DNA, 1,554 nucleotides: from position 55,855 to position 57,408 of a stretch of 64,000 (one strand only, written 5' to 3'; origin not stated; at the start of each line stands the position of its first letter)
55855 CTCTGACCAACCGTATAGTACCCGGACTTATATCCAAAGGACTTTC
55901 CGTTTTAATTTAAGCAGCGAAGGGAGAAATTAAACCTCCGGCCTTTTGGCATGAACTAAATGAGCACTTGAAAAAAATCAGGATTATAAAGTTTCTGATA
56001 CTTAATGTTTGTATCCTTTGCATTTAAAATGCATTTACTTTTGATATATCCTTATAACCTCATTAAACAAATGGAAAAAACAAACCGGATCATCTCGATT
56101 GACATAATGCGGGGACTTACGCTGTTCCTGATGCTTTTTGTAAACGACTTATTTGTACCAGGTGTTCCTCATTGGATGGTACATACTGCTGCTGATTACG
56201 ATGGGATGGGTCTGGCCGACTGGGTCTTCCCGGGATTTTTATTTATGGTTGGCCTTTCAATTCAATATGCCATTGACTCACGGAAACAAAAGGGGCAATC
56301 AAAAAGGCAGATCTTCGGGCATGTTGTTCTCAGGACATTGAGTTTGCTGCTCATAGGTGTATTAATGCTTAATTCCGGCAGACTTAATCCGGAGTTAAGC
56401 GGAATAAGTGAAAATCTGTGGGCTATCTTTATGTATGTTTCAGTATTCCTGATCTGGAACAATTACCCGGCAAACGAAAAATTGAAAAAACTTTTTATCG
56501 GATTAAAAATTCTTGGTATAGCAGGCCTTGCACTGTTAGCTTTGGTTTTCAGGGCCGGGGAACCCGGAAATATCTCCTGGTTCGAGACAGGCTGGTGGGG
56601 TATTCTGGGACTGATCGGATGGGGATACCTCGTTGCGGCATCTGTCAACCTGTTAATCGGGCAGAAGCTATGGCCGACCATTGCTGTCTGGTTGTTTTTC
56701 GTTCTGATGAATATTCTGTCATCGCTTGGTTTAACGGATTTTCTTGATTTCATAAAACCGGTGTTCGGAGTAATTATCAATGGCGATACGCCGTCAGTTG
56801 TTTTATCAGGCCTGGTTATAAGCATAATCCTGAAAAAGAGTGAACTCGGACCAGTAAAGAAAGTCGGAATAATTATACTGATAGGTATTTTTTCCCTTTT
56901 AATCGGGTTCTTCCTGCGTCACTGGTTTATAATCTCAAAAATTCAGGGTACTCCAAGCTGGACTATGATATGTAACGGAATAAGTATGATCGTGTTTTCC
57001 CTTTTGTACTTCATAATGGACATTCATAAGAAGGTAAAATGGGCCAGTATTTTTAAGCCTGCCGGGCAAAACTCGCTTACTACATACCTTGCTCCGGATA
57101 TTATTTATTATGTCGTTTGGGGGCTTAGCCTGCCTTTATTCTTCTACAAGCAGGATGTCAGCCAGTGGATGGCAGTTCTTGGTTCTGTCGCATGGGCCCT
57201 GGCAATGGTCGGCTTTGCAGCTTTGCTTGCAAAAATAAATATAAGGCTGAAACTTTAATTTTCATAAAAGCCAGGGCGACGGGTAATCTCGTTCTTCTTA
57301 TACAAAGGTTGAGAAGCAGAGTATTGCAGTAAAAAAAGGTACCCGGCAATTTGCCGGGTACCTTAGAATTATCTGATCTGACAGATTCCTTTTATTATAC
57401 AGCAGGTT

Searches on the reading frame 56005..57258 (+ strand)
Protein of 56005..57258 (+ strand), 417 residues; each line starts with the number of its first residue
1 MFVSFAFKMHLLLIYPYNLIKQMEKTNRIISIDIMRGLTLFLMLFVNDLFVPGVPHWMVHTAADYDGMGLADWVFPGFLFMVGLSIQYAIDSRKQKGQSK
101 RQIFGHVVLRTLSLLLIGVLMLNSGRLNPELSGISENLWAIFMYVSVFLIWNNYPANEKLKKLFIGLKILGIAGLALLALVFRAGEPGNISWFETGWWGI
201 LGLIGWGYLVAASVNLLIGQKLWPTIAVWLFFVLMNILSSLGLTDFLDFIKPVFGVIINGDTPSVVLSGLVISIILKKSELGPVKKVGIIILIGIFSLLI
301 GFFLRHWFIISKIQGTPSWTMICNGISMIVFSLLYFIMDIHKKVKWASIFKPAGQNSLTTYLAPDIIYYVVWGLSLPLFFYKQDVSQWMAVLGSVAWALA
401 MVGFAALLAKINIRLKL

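Call 69: search_protein_families(library=ncbifam, proteins=[window:56005-57258:+], max_evalue=1e-10)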
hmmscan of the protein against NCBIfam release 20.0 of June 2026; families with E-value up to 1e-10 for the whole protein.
window:56005-57258:+ (417 aa): 1 family
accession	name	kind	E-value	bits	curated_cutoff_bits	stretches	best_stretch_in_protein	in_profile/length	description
NF046061.1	NagX_SO_3504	equivalog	1.8e-14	53.6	480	0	267-372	218-324/369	transmembrane glucosamine N-acetyltransferase NagX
